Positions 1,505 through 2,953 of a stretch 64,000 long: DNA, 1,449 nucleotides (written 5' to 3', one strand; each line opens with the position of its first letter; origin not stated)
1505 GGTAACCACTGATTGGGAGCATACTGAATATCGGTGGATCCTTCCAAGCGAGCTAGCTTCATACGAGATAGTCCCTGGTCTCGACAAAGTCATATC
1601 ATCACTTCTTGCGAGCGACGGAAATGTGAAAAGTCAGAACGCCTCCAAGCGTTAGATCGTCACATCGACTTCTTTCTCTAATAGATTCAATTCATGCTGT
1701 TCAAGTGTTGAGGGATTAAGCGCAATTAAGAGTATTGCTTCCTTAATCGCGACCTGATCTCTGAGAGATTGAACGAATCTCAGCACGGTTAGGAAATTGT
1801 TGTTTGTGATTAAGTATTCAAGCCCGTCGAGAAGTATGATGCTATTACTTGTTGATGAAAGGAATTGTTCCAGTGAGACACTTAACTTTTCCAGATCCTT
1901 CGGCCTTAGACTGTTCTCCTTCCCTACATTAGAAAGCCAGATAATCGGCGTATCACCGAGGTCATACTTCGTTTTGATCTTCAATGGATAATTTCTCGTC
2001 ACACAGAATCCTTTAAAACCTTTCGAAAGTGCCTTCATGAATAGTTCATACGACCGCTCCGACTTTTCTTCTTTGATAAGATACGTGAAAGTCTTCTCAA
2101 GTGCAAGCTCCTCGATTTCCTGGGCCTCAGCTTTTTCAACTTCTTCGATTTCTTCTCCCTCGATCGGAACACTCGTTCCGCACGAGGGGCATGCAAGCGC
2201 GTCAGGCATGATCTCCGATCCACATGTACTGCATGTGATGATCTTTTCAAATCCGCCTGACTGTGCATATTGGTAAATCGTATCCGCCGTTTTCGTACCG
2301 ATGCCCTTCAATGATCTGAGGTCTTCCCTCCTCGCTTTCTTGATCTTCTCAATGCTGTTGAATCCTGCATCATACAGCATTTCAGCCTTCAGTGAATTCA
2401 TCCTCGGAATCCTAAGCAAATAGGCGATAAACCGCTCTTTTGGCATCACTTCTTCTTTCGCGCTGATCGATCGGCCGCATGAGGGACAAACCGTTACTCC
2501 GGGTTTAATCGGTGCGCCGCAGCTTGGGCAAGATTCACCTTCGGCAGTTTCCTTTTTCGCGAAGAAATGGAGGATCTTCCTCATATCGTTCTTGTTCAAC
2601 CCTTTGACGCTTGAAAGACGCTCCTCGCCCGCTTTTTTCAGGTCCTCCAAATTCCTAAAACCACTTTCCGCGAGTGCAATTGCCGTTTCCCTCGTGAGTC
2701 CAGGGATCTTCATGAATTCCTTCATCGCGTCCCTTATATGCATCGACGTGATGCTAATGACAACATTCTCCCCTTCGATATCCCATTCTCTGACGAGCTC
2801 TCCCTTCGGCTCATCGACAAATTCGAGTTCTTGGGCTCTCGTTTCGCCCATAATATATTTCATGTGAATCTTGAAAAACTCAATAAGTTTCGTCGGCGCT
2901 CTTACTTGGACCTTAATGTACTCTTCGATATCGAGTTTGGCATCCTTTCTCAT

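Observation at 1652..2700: Isoleucyl-tRNA synthetase carries an in-frame C-terminal module of about 350 aa with HhH, zinc ribbons and a DUF835-like domain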

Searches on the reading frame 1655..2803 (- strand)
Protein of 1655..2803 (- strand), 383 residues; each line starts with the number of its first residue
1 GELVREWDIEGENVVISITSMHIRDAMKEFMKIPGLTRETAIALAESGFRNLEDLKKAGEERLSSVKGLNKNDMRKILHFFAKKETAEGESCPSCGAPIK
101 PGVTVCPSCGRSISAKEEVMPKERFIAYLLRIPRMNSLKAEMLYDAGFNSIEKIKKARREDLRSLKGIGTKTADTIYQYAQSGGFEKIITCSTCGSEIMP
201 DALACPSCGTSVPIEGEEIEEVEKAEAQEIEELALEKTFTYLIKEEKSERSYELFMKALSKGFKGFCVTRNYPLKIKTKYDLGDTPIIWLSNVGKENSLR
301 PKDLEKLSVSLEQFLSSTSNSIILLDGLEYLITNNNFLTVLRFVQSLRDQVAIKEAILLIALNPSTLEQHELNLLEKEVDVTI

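Call 4: search_protein_families(library=ncbifam, proteins=[window:1655-2803:-], max_evalue=1)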
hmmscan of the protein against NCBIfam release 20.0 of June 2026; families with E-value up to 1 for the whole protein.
window:1655-2803:- (383 aa): 43 families (the best 25 are shown)
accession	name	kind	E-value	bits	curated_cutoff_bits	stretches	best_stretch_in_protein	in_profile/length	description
NF001308.0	PRK00254.1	equivalog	5.3e-16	58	1216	2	128-180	646-698/720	ATP-dependent DNA helicase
NF009401.0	PRK12766.1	equivalog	2.1e-09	37.4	239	2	136-176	19-59/238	50S ribosomal protein L32e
NF003301.0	PRK04301.1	equivalog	7.8e-09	35.1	259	2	131-182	9-60/316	DNA repair and recombination protein RadA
NF049953.1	ribbon_DG_selen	exception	1.5e-08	34.7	130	2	64-110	124-168/172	zinc ribbon-containing (seleno)protein DG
NF002251.0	PRK01172.1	equivalog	3.2e-08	32.3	891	2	126-181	611-666/674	ATP-dependent DNA helicase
TIGR00575.1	dnlj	equivalog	5e-07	28.5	444.45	2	121-190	493-560/652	NAD-dependent DNA ligase LigA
TIGR02236.1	recomb_radA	equivalog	7.2e-07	28.9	361.15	2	132-181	5-54/311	DNA repair and recombination protein RadA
NF005932.1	PRK07956.1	equivalog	2.3e-06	26.4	369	2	122-190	502-568/664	NAD-dependent DNA ligase LigA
TIGR03491.1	TIGR03491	subfamily_domain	1.1e-05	24.6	97.45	2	128-189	213-274/462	TM0106 family RecB-like putative nuclease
NF010337.0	PRK13766.1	equivalog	2.8e-05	22.5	610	1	117-180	713-775/781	Hef nuclease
NF010009.0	PRK13482.1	equivalog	5.4e-05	22.5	201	1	128-178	293-342/357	DNA integrity scanning diadenylate cyclase DisA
NF001824.0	PRK00558.1-5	equivalog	5.7e-05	21.7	451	1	146-179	610-643/652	excinuclease ABC subunit UvrC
NF002654.0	PRK02362.1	equivalog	6.7e-05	21.4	887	2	129-183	654-706/739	ATP-dependent DNA helicase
NF051898.1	MBSP1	equivalog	0.00012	21.7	320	1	72-117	33-78/289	biosurfactant protein 1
NF011262.0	PRK14668.1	equivalog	0.00015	20.3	544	1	147-177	544-574/577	excinuclease ABC subunit C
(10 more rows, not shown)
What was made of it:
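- The HhH domains match the Hel308, RadA, LigA and UvrC HhH domains (call 4).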

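Call 5: find_homologous_proteins(query=window:1655-2803:-, max_evalue=0.00001)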
Query window:1655-2803:- (383 aa): 133 proteins with E <= 0.00001 among 8000 candidates; the best 120 are listed.
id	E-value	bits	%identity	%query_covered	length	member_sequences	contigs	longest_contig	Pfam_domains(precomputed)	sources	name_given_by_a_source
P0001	2.0e-150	519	100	63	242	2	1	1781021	PF12826.14,PF14520.13,PF05763.19,PF00633.30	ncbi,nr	ncbi:MAG: DUF835 domain-containing protein [Methanomassiliicoccales archaeon]|nr:DUF835 domain-conta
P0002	5.8e-146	504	59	100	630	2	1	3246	PF12826.14,PF13240.12,PF14520.13,PF05763.19,PF12773.14,PF12836.14,PF00633.30,PF19302.5,PF13248.12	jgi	-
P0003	1.1e-138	480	58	100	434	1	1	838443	PF12826.14,PF10391.16,PF14520.13,PF03118.22,PF05763.19,PF12773.14,PF12836.14,PF00633.30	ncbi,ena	-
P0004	4.6e-138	478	58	100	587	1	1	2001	PF14520.13,PF05763.19,PF12773.14,PF19302.5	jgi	jgi:predicted amidophosphoribosyltransferase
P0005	7.4e-138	478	56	100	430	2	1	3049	PF14520.13,PF05763.19,PF12773.14,PF00633.30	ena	-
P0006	1.2e-136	474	56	100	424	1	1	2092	PF10391.16,PF14520.13,PF05763.19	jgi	jgi:predicted amidophosphoribosyltransferase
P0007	2.5e-135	469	58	98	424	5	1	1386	PF14520.13,PF05763.19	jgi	-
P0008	1.6e-133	463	58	98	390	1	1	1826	PF14520.13,PF05763.19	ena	-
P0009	1.6e-132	460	54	100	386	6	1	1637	PF12826.14,PF14520.13,PF05763.19,PF00633.30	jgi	jgi:RNA polymerase subunit RPABC4/transcription elongation factor Spt4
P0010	3.5e-132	459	57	100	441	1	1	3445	PF10391.16,PF14520.13,PF03118.22,PF05763.19,PF00633.30,PF19302.5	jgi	jgi:hypothetical protein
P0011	5.7e-130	452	57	100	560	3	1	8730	PF14520.13,PF03118.22,PF05763.19,PF19302.5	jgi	jgi:archaellum component FlaF (FlaF/FlaG flagellin family)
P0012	6.2e-130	452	57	100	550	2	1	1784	PF10391.16,PF14520.13,PF03118.22,PF05763.19,PF19302.5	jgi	jgi:hypothetical protein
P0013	1.6e-126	440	62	85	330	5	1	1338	PF13240.12,PF14520.13,PF05763.19,PF12773.14,PF17032.11,PF13248.12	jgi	jgi:uncharacterized Zn finger protein (UPF0148 family)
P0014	7.1e-121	422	53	100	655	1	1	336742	PF08264.20,PF14520.13,PF05763.19,PF12836.14,PF19302.5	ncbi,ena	-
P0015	2.2e-119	417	57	93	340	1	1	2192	PF10391.16,PF14520.13,PF03118.22,PF05763.19,PF00633.30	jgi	jgi:rhodanese-related sulfurtransferase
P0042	1.2e-84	303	61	60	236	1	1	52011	PF05763.19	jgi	-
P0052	6.0e-79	284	41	100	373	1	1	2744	PF22931.5,PF14520.13,PF05763.19,PF19302.5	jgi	jgi:hypothetical protein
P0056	7.9e-76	274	58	39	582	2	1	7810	PF12826.14,PF13240.12,PF14520.13,PF05763.19,PF12773.14,PF19302.5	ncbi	-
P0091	1.1e-63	234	40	90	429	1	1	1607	PF14520.13,PF05763.19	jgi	jgi:rubrerythrin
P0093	2.3e-63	233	41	92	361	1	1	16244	PF14559.13,PF14520.13,PF05763.19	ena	-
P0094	2.7e-63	232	61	40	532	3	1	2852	PF12826.14,PF14520.13,PF05763.19,PF00633.30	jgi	-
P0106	6.2e-57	212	66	39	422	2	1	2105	PF05763.19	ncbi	ncbi:MAG: DUF835 domain-containing protein, partial [Thermoplasmata archaeon]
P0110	1.3e-50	191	55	44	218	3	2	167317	PF05763.19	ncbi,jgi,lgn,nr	ncbi:MAG: DUF835 domain-containing protein [Methanomassiliicoccales archaeon]|nr:MAG: DUF835 domain-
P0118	1.9e-45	174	46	50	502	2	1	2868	PF05763.19,PF19302.5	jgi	jgi:isoleucyl-tRNA synthetase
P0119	2.3e-43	167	50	42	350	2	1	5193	PF05763.19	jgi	jgi:hypothetical protein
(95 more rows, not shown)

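Call 7: find_encoding_contigs(protein=P0001, flank=8000, max_places=4)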
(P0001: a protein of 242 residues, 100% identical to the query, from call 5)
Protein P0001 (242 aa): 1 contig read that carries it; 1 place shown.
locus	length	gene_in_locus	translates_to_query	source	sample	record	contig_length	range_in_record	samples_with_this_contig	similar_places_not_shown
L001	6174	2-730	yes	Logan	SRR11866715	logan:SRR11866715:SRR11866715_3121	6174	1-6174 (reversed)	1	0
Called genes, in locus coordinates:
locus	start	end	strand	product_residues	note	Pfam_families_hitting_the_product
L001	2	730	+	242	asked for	PF12826:HHH_2 (weak), PF14520:HHH_5 (weak), PF00633:HHH (weak), PF05763:DUF835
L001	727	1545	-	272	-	PF01989:AcnX_swivel_put, PF00293:NUDIX, PF14815:NUDIX_4 (weak)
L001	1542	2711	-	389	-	PF04412:AcnX, PF28403:AcnX_2nd, PF28406:AcnX_3rd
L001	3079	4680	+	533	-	-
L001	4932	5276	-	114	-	PF01282:Ribosomal_S24e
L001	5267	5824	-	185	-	PF04019:DUF359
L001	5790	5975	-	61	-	PF06093:Spt4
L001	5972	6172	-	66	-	?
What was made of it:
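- Tried and rejected: One copy is a partial gene at the end of a Logan contig (call 7).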

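Call 10: find_related_loci(query=window:1655-2803:-, collection=genome_contigs, flank=6000)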
Query window:1655-2803:- (383 aa) in genome_contigs; peptide patterns used: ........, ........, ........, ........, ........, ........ (x = any residue, [..] = any of these).
453 stretches matched a pattern; 142 encode a relative of the query (tblastn E <= 1e-3); the best 80 are kept; 80 distinct loci.
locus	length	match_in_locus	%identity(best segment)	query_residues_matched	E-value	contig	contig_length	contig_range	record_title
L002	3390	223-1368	91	1-383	0e+0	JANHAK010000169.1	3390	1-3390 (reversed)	MAG: Methanomassiliicoccales archaeon isolate LCB019-061 scaffold_46096_c1, whole genome shotgun sequence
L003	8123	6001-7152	67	1-383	3e-170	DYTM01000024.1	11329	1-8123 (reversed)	MAG TPA_asm: Methanomassiliicoccus sp. isolate DR5_59_6 Afr_mines_DR5_1038_length_11329_cov_2_555615, whole genome shotg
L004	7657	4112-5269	60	1-382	5e-159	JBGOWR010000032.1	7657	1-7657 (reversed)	MAG: Thermoplasmata archaeon isolate OBJ_0618_130150_88 k141_2246888_length_7657_cov_80.2020, whole genome shotgun seque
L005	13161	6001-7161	59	1-383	9e-154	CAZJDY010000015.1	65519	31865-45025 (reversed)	MAG TPA_asm: uncultured Methanomassiliicoccaceae archaeon isolate binchicken_co167_198 genome assembly, contig: k141_359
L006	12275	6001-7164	58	1-383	1e-147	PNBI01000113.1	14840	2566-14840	MAG: Methanomassiliicoccaceae archaeon isolate fen_33 73.20110800_E3D.115_contig_43519, whole genome shotgun sequence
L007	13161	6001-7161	58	1-383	4e-146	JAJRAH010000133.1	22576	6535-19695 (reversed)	MAG: Methanomassiliicoccales archaeon isolate OWC_0007 OWC_0007_k121_11857668, whole genome shotgun sequence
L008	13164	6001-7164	58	1-383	2e-145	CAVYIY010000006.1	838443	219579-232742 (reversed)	MAG: Methanomassiliicoccaceae archaeon isolate MFD01299.bin.2.50 genome assembly, contig: contig_1889, whole genome shot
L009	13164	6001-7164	56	1-383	2e-144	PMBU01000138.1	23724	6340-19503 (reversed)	MAG: Methanomassiliicoccaceae archaeon isolate fen_65 73.20120700_E3M.288_contig_300585, whole genome shotgun sequence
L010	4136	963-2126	56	1-383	3e-146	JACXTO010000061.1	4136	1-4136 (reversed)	MAG: Methanomassiliicoccaceae archaeon isolate bin_47_IMCAS k117_2280212, whole genome shotgun sequence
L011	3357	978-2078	57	1-383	2e-147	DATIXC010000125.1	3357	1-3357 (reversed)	MAG TPA_asm: Methanomassiliicoccales archaeon isolate SMAG_U15239 k141_1926433, whole genome shotgun sequence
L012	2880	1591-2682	57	1-383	1e-148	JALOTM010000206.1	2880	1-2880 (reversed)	MAG: Methanomassiliicoccales archaeon isolate Prado233 scaffold_122889, whole genome shotgun sequence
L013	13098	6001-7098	56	7-383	2e-141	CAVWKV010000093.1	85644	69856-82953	MAG: uncultured Methanomassiliicoccales archaeon isolate MFD02138.bin.1.27 genome assembly, contig: contig_3933, whole g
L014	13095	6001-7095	57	1-383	6e-141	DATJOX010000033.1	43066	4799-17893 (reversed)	MAG TPA_asm: Methanomassiliicoccales archaeon isolate SMAG_U14898 k141_4775547, whole genome shotgun sequence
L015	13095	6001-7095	57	1-383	7e-141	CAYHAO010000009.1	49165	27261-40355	MAG TPA_asm: uncultured Methanomassiliicoccaceae archaeon isolate ERP119294_co1_233 genome assembly, contig: NODE_704_le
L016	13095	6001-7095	55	1-383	3e-140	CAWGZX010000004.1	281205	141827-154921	MAG: Methanomassiliicoccaceae archaeon isolate MFD02979.bin.1.52 genome assembly, contig: contig_37976, whole genome sho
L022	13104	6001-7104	56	7-383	3e-135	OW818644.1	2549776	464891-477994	metagenome genome assembly, chromosome: 1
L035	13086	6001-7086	51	1-383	6e-124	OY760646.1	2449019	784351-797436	MAG: Methanomassiliicoccaceae archaeon isolate 2dded12f-1c8b-4e4a-b374-f87b1937d54c genome assembly, chromosome: 1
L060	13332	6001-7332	39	2-380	8e-94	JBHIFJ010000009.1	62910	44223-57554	MAG: Thermoplasmata archaeon isolate b1.sp2_bin.40 NODE_47_length_62910_cov_21.551826, whole genome shotgun sequence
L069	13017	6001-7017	41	1-383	3e-89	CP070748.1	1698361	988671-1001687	MAG: Methanobacteriota archaeon isolate bin352 chromosome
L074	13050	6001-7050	42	1-383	4e-88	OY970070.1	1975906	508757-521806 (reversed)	MAG: uncultured Thermoplasmata archaeon isolate MFD04408.bin.c.5 genome assembly, chromosome: 1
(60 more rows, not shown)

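Call 28: search_protein_families(library=pfam, proteins=[P0094, P0106, P0119, P0093, P0042, P0110, P0056, P0118, P0091, P0052], max_evalue=0.001)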
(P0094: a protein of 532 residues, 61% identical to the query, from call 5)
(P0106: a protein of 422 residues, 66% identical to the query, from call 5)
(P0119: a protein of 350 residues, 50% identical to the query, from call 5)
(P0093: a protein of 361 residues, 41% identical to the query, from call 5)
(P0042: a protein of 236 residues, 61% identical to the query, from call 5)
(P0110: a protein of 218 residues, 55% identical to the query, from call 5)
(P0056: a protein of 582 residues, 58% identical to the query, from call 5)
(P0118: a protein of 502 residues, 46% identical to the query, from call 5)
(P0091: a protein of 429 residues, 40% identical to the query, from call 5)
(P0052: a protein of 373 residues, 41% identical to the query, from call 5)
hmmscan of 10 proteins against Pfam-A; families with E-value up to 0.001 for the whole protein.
P0094 (532 aa): 4 families
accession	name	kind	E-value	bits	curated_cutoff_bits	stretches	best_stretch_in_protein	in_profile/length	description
PF05763.18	DUF835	-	2e-35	122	33.1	1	396-526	4-135/136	Protein of unknown function (DUF835)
PF14520.12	HHH_5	-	1.9e-09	38.3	27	1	169-206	15-52/57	Helix-hairpin-helix domain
PF12826.13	HHH_2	-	2.2e-06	28.1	27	1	167-207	14-53/64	Helix-hairpin-helix motif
PF00633.29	HHH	-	1.2e-05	25.3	24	1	180-206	2-28/30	Helix-hairpin-helix motif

P0106 (422 aa): 1 family
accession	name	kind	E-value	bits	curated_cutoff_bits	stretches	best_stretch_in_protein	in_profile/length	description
PF05763.18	DUF835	-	5.6e-37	127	33.1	1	287-416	7-136/136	Protein of unknown function (DUF835)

P0119 (350 aa): 2 families
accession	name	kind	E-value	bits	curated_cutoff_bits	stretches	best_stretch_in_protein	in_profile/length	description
PF05763.18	DUF835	-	5.6e-31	107.6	33.1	1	33-159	8-135/136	Protein of unknown function (DUF835)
PF14796.11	AP3B1_C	-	0.00055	20.3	27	0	255-312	82-139/148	Clathrin-adaptor complex-3 beta-1 subunit C-terminal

P0093 (361 aa): 7 families
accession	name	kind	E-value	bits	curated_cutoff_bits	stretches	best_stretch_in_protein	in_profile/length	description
PF05763.18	DUF835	-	9.6e-34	116.5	33.1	1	228-355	8-135/136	Protein of unknown function (DUF835)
PF14520.12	HHH_5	-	8.5e-08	33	27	1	24-67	12-55/57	Helix-hairpin-helix domain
PF14559.12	TPR_19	-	2.4e-05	25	25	1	110-162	9-61/68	Tetratricopeptide repeat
PF00633.29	HHH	-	4.8e-05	23.5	24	1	45-65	9-29/30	Helix-hairpin-helix motif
PF12569.14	NatA_aux_su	-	0.00035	20.1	33.3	1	105-159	207-259/515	N-terminal acetyltransferase A, auxiliary subunit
PF13428.12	TPR_14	-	0.00042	21.2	23.5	0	127-164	2-39/44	Tetratricopeptide repeat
PF12826.13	HHH_2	-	0.00064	20.3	27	0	26-72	15-60/64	Helix-hairpin-helix motif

P0042 (236 aa): 3 families
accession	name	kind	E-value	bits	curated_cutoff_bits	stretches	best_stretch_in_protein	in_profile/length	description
PF05763.18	DUF835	-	1.8e-33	115.6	33.1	1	107-231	10-135/136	Protein of unknown function (DUF835)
PF14520.12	HHH_5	-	0.00068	20.5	27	0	1-29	26-54/57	Helix-hairpin-helix domain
PF00633.29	HHH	-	0.00075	19.7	24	0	4-29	5-30/30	Helix-hairpin-helix motif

P0110 (218 aa): 1 family
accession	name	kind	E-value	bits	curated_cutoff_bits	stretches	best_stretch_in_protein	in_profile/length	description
PF05763.18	DUF835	-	2.3e-32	112.1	33.1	1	66-198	3-136/136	Protein of unknown function (DUF835)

P0056 (582 aa): 11 families
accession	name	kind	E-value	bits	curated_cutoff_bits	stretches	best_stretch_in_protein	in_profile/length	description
PF05763.18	DUF835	-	3.2e-34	118.1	33.1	1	447-573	8-135/136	Protein of unknown function (DUF835)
PF19302.4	DUF5915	-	1.9e-21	77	27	1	3-149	50-192/195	Domain of unknown function (DUF5915)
PF13240.11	Zn_Ribbon_1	-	6.8e-11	42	25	1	346-367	2-23/23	zinc-ribbon domain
PF14520.12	HHH_5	-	1.3e-10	42.1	27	1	160-209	3-52/57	Helix-hairpin-helix domain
PF12773.13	DZR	-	9e-10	39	27.3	1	225-270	1-45/45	Double zinc ribbon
PF12826.13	HHH_2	-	1.7e-06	28.5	27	0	180-214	23-57/64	Helix-hairpin-helix motif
PF00633.29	HHH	-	5.1e-05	23.3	24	0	309-337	2-30/30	Helix-hairpin-helix motif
PF13248.11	Zn_ribbon_3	-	7.8e-05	22.4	27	1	342-367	1-26/26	zinc-ribbon domain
PF18912.6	DZR_2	-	0.00019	21.6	27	0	237-277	8-50/56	Double zinc ribbon domain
PF17032.10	Zn_ribbon_15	-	0.00026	22.2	28.9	0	264-364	38-73/73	zinc-ribbon family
PF10005.14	Zn_ribbon_DZR_6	-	0.00058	21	23.4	0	251-275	3-27/93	zinc-ribbon domain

P0118 (502 aa): 2 families
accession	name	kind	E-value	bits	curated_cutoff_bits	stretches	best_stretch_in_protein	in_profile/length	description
PF05763.18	DUF835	-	2.5e-34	118.4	33.1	1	371-497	9-135/136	Protein of unknown function (DUF835)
PF19302.4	DUF5915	-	1.1e-25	90.8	27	1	25-216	8-193/195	Domain of unknown function (DUF5915)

P0091 (429 aa): 9 families
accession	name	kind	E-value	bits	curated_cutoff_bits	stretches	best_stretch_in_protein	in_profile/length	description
PF05763.18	DUF835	-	2.8e-35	121.5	33.1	1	289-420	3-135/136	Protein of unknown function (DUF835)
PF14520.12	HHH_5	-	2.2e-09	38.1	27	1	75-124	4-53/57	Helix-hairpin-helix domain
PF12826.13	HHH_2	-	2.9e-05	24.6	27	1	83-130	13-59/64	Helix-hairpin-helix motif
PF00633.29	HHH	-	5e-05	23.4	24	1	103-124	8-29/30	Helix-hairpin-helix motif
PF14559.12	TPR_19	-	8.4e-05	23.3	25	1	172-221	11-60/68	Tetratricopeptide repeat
PF13428.12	TPR_14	-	0.00026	21.8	23.5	0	187-225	2-40/44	Tetratricopeptide repeat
PF10571.15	UPF0547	-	0.00052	20.5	29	1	136-157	5-26/26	Uncharacterised protein family UPF0547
PF13181.12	TPR_8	-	0.00056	20.3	25.7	0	188-219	3-34/34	Tetratricopeptide repeat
PF12569.14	NatA_aux_su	-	0.00057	19.4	33.3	0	168-220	208-260/515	N-terminal acetyltransferase A, auxiliary subunit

P0052 (373 aa): 5 families
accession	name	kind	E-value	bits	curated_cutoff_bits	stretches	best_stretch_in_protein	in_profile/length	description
PF05763.18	DUF835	-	7.4e-33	113.7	33.1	1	236-367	3-135/136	Protein of unknown function (DUF835)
PF14520.12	HHH_5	-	2.1e-11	44.6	27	1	151-198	3-51/57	Helix-hairpin-helix domain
PF19302.4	DUF5915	-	2.2e-06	27.8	27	1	1-69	128-193/195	Domain of unknown function (DUF5915)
PF22931.4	SAM_TNK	-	6.1e-06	26.6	25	0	99-129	23-53/56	SAM domain-like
PF22993.4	SAM_EPH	-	0.00022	21.3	27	0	92-129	21-58/60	Ephrin receptor 1 SAM domain-like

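Call 31: predict_structure(alignment_id=A2)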
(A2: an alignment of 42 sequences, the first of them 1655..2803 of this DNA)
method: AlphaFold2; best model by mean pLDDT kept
length: 383 residues; sequences in the alignment: 42
mean_pLDDT: 90.2   pTM: 0.47
mean pLDDT of the five models: 90.2, 90.1, 89.9, 87.2, 83.8
residues with pLDDT >= 90: 290; 70-90: 66; 50-70: 13; < 50: 14
segments of 3 or more residues with pLDDT < 50: 218-230
pLDDT, mean of each block of 10 residues (from residue 1): 73 80 93 96 96 95 96 96 75 83 86 77 96 94 97 96 95 95 95 95 95 66 45 85 94 96 97 95 95 82 92 95 96 95 97 97 95 97 95
secondary structure, 60 per line:
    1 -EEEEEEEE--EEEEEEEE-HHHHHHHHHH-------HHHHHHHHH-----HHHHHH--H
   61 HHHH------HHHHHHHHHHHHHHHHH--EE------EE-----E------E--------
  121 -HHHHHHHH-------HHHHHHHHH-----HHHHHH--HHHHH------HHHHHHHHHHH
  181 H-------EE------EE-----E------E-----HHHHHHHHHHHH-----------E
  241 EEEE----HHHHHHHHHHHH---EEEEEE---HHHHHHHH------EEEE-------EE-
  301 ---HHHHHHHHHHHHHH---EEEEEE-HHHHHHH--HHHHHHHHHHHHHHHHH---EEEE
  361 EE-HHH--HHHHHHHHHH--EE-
elements in order: E2-9 E12-19 H21-30 H38-46 H52-57 H60-64 H71-87 H122-129 H137-145 H151-156 H159-163 H170-181 H217-228 E240-244 H249-260 E264-269 H273-280 E287-290 H304-317 E321-326 H328-334 H337-353 E357-362 H369-378
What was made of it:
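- Checked: Each 'HhH segment' is a complete five-helix (HhH)2 domain in the AlphaFold model (call 31).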

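Call 33: find_encoding_contigs(protein=P0110, flank=6000, max_places=3)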
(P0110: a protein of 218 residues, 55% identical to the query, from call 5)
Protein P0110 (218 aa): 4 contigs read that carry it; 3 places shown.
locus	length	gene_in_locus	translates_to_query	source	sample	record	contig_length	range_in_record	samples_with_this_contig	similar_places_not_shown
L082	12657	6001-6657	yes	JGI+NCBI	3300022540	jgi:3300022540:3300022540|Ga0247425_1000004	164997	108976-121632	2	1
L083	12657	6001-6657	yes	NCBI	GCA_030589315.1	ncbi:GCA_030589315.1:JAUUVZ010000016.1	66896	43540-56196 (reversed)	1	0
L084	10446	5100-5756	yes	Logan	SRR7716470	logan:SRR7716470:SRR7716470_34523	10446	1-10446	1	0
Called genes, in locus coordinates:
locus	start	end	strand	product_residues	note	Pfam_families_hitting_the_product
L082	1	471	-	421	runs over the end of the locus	PF01964:ThiC_Rad_SAM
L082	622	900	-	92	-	-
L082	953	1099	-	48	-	-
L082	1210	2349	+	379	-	PF01979:Amidohydro_1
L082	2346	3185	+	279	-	PF00571:CBS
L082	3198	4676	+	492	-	PF00587:tRNA-synt_2b, PF03129:HGTP_anticodon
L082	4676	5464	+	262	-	PF00733:Asn_synthase, PF24167:DUF7411 (weak), PF00733:Asn_synthase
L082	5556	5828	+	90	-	PF07719:TPR_2 (faint)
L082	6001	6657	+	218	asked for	PF05763:DUF835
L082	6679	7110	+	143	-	-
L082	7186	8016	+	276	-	PF00025:Arf (weak), PF00071:Ras, PF08477:Roc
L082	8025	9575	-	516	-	PF23613:ELP3_N, PF04055:Radical_SAM, PF16199:Radical_SAM_C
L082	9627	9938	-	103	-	-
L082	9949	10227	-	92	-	-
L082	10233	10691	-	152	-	-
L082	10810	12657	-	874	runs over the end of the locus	PF07705:CARDB, PF02412:TSP_3 (faint)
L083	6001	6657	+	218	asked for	PF05763:DUF835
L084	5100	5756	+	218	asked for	PF05763:DUF835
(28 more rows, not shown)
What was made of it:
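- Stand-alone paralogs exist (P0110, call 33).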

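Call 34: find_encoding_contigs(protein=P0093, flank=6000, max_places=3)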
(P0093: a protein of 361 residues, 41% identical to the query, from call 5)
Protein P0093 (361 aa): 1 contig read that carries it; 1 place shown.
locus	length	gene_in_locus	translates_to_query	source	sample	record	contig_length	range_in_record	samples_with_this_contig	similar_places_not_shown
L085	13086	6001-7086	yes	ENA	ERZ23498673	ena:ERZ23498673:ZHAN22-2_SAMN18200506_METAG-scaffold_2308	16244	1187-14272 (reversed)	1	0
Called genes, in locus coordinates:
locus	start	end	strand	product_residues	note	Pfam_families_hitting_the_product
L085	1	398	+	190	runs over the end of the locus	PF03876:SHS2_Rpb7-N, PF00575:S1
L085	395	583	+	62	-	PF06093:Spt4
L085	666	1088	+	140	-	PF04019:DUF359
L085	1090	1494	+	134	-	PF01282:Ribosomal_S24e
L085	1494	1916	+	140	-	-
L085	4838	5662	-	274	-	-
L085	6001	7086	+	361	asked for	PF14520:HHH_5, PF14559:TPR_19 (faint), PF05763:DUF835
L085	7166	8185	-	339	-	PF01047:MarR (faint), PF13384:HTH_23 (faint), PF04218:CENP-B_N (faint)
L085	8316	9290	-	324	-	PF00814:TsaD, PF22521:HypF_C_2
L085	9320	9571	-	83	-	-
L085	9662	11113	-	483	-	PF13522:GATase_6, PF13537:GATase_7, PF00156:Pribosyltran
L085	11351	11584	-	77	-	PF01423:LSM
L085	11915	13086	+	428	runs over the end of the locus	PF01751:Toprim (weak), PF13662:Toprim_4, PF13155:Toprim_2 (weak)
